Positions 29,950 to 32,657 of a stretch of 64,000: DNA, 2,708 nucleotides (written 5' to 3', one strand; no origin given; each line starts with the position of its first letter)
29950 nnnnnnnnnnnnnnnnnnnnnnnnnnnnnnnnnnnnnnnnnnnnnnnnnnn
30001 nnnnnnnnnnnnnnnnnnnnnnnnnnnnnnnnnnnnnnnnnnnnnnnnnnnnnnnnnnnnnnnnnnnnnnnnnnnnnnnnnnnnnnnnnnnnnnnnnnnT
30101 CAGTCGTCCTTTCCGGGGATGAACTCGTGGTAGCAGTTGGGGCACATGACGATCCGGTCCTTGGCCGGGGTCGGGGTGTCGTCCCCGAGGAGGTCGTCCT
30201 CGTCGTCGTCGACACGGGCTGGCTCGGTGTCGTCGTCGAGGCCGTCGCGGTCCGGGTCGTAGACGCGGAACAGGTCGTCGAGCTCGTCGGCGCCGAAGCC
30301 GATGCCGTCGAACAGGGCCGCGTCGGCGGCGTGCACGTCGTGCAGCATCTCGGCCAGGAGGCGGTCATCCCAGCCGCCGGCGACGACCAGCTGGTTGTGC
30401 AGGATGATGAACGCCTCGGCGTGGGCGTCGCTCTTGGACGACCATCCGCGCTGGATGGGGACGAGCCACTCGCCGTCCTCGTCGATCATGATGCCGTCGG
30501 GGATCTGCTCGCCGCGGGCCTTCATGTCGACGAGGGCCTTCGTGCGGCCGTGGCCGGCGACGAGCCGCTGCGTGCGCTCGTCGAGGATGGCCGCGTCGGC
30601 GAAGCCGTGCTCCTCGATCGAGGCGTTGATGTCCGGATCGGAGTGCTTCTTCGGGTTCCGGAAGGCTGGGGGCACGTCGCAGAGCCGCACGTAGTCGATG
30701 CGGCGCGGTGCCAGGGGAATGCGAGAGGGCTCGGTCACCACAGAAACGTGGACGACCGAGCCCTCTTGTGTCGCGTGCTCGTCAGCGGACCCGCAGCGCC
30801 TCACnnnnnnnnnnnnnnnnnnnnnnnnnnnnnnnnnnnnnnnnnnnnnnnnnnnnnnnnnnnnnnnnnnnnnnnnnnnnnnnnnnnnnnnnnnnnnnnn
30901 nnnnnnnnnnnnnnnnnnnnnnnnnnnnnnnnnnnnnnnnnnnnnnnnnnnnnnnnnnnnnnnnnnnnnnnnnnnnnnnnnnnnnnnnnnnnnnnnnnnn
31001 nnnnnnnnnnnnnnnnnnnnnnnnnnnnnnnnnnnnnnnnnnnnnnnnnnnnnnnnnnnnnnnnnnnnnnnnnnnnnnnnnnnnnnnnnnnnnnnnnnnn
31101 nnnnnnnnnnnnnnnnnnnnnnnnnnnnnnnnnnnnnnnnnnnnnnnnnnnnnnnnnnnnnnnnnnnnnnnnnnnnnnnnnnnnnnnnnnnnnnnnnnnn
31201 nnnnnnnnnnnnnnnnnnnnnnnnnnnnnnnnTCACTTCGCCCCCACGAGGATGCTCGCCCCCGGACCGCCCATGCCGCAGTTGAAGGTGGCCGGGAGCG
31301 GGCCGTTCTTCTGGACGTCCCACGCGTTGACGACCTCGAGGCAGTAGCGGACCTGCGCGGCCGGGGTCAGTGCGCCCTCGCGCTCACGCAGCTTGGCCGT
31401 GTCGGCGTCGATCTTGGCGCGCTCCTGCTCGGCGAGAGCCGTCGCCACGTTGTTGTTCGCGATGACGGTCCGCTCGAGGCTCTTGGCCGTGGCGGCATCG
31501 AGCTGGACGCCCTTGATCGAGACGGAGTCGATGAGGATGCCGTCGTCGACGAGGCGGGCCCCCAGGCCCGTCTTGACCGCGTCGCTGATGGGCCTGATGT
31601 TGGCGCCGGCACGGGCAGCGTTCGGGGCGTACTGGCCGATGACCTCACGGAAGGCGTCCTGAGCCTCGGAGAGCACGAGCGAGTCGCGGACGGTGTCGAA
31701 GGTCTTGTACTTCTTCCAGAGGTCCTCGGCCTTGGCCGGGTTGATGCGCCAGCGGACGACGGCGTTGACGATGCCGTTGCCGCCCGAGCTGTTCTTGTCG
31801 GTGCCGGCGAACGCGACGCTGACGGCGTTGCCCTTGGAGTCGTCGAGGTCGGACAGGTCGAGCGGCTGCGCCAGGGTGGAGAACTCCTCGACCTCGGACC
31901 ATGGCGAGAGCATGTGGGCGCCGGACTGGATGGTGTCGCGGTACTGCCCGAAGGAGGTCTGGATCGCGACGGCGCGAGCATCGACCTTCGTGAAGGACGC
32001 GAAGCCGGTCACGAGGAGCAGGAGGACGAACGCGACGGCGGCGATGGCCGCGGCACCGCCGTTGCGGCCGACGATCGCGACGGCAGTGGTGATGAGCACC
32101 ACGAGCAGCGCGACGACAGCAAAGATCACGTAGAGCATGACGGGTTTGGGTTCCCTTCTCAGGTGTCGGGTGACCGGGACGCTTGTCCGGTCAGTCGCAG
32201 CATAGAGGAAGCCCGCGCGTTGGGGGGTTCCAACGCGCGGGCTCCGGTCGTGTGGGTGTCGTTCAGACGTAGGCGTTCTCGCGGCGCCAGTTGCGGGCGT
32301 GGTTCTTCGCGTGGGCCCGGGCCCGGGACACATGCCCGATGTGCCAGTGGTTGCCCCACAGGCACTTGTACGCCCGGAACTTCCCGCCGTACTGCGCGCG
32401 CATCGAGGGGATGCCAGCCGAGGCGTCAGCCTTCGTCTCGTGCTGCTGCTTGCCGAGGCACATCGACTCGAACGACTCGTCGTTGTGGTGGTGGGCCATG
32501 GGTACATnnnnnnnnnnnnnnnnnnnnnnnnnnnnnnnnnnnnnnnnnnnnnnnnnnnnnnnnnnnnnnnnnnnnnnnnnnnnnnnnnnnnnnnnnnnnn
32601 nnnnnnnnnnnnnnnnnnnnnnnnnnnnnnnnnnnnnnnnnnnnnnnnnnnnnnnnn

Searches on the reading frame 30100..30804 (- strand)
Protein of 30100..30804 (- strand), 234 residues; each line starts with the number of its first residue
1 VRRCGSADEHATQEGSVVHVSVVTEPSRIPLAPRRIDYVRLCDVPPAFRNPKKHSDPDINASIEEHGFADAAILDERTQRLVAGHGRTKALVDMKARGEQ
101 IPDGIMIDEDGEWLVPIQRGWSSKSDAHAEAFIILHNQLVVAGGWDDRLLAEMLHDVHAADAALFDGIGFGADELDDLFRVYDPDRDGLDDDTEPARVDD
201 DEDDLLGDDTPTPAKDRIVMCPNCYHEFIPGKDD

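Call 10: search_protein_families(library=pfam, proteins=[window:30100-30804:-], max_evalue=0.01)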
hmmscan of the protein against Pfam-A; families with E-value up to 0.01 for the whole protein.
window:30100-30804:- (234 aa): 0 families

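Call 11: search_protein_families(library=phrogs, proteins=[window:30100-30804:-], max_evalue=0.001)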
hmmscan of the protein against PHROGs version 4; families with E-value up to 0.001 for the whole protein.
window:30100-30804:- (234 aa): 7 families
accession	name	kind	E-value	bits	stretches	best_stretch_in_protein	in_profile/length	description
phrog_620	-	DNA, RNA and nucleotide metabolism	6.2e-25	89.5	1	35-229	8-176/217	ParB-like partition protein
phrog_498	-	other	3.1e-23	83.2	1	29-196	28-173/633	DNA methyltransferase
phrog_723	-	DNA, RNA and nucleotide metabolism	9.2e-17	62.6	1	34-210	11-166/223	ParB-like partition protein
phrog_15396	-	DNA, RNA and nucleotide metabolism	1e-13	52.7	1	35-194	3-147/258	ParB-like partition nuclease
phrog_9353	-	unknown function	2.1e-09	38.6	1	47-179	22-138/245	-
phrog_8071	-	DNA, RNA and nucleotide metabolism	7.5e-07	29.7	0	36-90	7-63/389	ParB-like partition protein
phrog_930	-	DNA, RNA and nucleotide metabolism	0.00019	22.4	1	35-93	6-66/223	ParB-like partition protein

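Call 54: find_related_loci(query=window:30100-30804:-, collection=viral_contigs, flank=5000)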
Query window:30100-30804:- (234 aa) in viral_contigs; peptide patterns used: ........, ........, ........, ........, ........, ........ (x = any residue, [..] = any of these).
8 stretches matched a pattern; 1 encode a relative of the query (tblastn E <= 1e-3); 1 distinct loci.
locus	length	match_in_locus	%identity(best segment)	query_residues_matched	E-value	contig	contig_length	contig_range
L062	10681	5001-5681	60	11-233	5e-82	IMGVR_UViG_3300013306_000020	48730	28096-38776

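Call 80: search_dna_similar(query=window:30100-30804:-, collection=phages, mode=protein, max_rows=40)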
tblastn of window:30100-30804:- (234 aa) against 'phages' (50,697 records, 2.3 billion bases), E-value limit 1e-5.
Records with a match: 58; places in all: 74; records where one place covers at least 80% of the query: 0.
Best place of each record, by identity: <60% 58.
By first word of the organism name: Microbacterium 18; Vibrio 8; Yersinia 4; Escherichia 3; Prochlorococcus 3; Streptomyces 2; Caudoviricetes 2; Ruminococcus 2; Cyanophage 2; Listeria 2; and 12 more.
By host as written in the record: Microbacterium paraoxydans NWU1 11; - 7; Microbacterium foliorum NRRL B-24224 SEA 6; Prochlorococcus MED4 4; Vibrio cholerae 3; Escherichia coli 3; Yersinia pestis EV76-CN 3; Streptomyces lividans JI 1326 2; and 17 more.
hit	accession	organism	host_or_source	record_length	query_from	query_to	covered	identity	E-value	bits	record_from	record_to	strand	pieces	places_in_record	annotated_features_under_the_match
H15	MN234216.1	Streptomyces phage Gilgamesh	Streptomyces lividans JI 1326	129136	32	185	66%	48.7%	4e-40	151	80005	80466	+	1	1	84: ParB-like dsDNA partitioning protein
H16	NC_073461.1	Streptomyces phage Gilgamesh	Streptomyces lividans JI 1326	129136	32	185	66%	48.7%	4e-40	151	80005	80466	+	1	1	84: ParB-like dsDNA partitioning protein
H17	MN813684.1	Microbacterium phage Terij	Microbacterium paraoxydans NWU1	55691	36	179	62%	43.1%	2e-28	118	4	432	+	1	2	1: ParB-like nuclease domain protein | 1: ParB-like nuclease domain protein; SEA_TERIJ_96; circularly ...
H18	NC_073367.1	Microbacterium phage Terij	Microbacterium paraoxydans NWU1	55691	36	179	62%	43.1%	2e-28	118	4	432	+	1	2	1: ParB-like nuclease domain protein | 1: ParB-like nuclease domain protein; SEA_TERIJ_96; circularly ...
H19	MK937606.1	Microbacterium phage Margaery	Microbacterium foliorum NRRL B-24224 SEA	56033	36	179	62%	43.1%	2e-28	118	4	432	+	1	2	1: ParB-like nuclease domain protein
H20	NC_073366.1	Microbacterium phage Margaery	Microbacterium foliorum NRRL B-24224 SEA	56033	36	179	62%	43.1%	2e-28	118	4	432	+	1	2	1: ParB-like nuclease domain protein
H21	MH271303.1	Microbacterium phage MementoMori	Microbacterium paraoxydans NWU1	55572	36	178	61%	42.7%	1e-27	115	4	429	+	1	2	1: ParB-like nuclease domain protein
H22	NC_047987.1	Microbacterium phage MementoMori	Microbacterium paraoxydans NWU1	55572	36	178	61%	42.7%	1e-27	115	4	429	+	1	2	1: ParB-like partition protein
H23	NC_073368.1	Microbacterium phage Megan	Microbacterium paraoxydans NWU1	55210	31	180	64%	40.0%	8e-24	104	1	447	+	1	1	1: hypothetical protein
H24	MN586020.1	Microbacterium phage Megan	Microbacterium paraoxydans NWU1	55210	31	180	64%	40.0%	8e-24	104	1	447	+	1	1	1: hypothetical protein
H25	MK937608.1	Microbacterium phage Cressida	Microbacterium foliorum NRRL B-24224 SEA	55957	36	178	61%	42.0%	3e-27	114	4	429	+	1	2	1: ParB-like nuclease domain protein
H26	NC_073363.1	Microbacterium phage Cressida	Microbacterium foliorum NRRL B-24224 SEA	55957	36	178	61%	42.0%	3e-27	114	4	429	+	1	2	1: ParB-like nuclease domain protein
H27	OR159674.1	Microbacterium phage Nicole72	Microbacterium paraoxydans NWU1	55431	31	183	65%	37.3%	7e-24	105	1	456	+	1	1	1: ParB-like nuclease domain protein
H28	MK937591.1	Microbacterium phage Cinna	Microbacterium foliorum NRRL B-24224 SEA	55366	34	175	61%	38.7%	4e-23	102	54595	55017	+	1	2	94: ParB-like nuclease domain protein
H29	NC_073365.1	Microbacterium phage Cinna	Microbacterium foliorum NRRL B-24224 SEA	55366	34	175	61%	38.7%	4e-23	102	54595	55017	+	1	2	94: ParB-like nuclease domain protein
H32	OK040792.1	Microbacterium phage Kozie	Microbacterium paraoxydans NWU1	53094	50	178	55%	41.9%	2e-20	95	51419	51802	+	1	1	86: ParB-like nuclease domain protein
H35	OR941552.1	Microbacterium phage MO526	Microbacterium oxydans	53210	50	178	55%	41.1%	8e-21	96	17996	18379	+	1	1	hypothetical protein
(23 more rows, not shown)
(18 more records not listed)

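Call 82: get_annotated_region(hit=H28, flank=1500)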
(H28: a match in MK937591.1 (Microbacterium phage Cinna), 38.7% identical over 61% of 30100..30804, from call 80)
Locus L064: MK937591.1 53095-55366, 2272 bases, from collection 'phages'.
description: Microbacterium phage Cinna, complete genome.
organism: Microbacterium phage Cinna (NCBI taxid 2591215)
taxonomy: Viruses; Duplodnaviria; Heunggongvirae; Uroviricota; Caudoviricetes; Mementomorivirus
host: Microbacterium foliorum NRRL B-24224 SEA; source: soil; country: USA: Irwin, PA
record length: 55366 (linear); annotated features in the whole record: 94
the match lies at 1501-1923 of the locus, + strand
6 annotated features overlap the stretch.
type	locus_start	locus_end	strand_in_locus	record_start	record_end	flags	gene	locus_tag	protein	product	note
CDS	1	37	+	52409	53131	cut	89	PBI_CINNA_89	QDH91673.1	hypothetical protein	-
CDS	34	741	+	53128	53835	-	90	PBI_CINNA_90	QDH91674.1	hypothetical protein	-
CDS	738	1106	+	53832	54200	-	91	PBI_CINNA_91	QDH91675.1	hypothetical protein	-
CDS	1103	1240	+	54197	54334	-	92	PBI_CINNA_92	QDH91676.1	hypothetical protein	-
CDS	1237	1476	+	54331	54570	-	93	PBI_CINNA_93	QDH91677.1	hypothetical protein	-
CDS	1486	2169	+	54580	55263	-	94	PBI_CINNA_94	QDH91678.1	ParB-like nuclease domain protein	-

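Call 83: get_annotated_region(hit=H32, flank=1500)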
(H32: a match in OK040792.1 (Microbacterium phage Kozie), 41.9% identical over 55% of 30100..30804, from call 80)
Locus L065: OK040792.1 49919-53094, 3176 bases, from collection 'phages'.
description: Microbacterium phage Kozie, complete genome.
organism: Microbacterium phage Kozie (NCBI taxid 2885981)
taxonomy: Viruses; Duplodnaviria; Heunggongvirae; Uroviricota; Caudoviricetes; Mementomorivirus
host: Microbacterium paraoxydans NWU1; source: soil; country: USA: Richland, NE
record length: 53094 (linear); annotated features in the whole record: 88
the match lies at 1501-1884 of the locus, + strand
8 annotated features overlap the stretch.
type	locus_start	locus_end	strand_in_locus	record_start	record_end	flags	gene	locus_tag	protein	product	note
CDS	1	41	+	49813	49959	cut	81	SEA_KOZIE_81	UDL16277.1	hypothetical protein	-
CDS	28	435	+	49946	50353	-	82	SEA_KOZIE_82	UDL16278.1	hypothetical protein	-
CDS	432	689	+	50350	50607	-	83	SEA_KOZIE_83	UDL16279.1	hypothetical protein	-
CDS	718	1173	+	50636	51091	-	84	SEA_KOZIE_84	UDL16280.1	hypothetical protein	-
CDS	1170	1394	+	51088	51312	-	85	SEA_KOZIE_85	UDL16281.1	hypothetical protein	-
CDS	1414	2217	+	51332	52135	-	86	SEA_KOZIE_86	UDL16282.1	ParB-like nuclease domain protein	ParB-like nuclease domain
CDS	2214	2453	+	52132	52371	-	87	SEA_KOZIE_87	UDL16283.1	hypothetical protein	-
CDS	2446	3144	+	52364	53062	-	88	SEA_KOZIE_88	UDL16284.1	hypothetical protein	-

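Call 84: get_annotated_region(hit=H35, flank=1500)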
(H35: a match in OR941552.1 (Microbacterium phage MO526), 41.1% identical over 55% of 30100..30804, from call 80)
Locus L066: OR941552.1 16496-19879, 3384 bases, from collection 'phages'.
description: Microbacterium phage MO526, complete genome.
organism: Microbacterium phage MO526 (NCBI taxid 3108092)
taxonomy: Viruses; Duplodnaviria; Heunggongvirae; Uroviricota; Caudoviricetes; Mementomorivirus
host: Microbacterium oxydans; source: water; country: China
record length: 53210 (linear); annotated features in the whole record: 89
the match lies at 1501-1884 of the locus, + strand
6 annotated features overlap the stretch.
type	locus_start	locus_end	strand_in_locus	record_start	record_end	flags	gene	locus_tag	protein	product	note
CDS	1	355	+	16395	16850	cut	-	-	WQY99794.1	hypothetical protein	-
CDS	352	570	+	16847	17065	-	-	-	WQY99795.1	hypothetical protein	-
CDS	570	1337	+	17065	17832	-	-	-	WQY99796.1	hypothetical protein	D12 class N6 adenine-specific DNA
CDS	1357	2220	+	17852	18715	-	-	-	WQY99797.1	hypothetical protein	-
CDS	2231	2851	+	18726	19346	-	-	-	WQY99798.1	hypothetical protein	-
CDS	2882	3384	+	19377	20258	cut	-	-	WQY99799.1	hypothetical protein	-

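Call 89: find_related_loci(query=A5, collection=viral_contigs, flank=3000)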
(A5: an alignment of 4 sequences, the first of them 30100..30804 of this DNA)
Query A5 (234 aa) in viral_contigs; peptide patterns used: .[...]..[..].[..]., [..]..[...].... (x = any residue, [..] = any of these).
28 stretches matched a pattern; 1 encode a relative of the query (tblastn E <= 1e-3); 1 distinct loci.
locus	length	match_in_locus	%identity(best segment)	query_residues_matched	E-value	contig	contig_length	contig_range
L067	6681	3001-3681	60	11-233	3e-82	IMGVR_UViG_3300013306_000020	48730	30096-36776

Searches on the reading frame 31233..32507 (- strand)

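Call 10: search_protein_families(library=pfam, proteins=[window:31233-32507:-], max_evalue=0.01)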
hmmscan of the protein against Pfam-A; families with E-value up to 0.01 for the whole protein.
window:31233-32507:- (424 aa): 1 family
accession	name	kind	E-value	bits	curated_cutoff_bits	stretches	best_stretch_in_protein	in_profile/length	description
PF01145.31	Band_7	-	6.4e-16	59.3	23.6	1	174-365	2-173/176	SPFH domain / Band 7 family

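Call 11: search_protein_families(library=phrogs, proteins=[window:31233-32507:-], max_evalue=0.001)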
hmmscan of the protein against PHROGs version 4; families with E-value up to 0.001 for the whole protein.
window:31233-32507:- (424 aa): 2 families
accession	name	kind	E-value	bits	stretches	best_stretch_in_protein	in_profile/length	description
phrog_200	-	other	1.9e-44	153.3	1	122-413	42-351/379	lipoprotein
phrog_11908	-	unknown function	0.00021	21.2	1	158-293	12-149/430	-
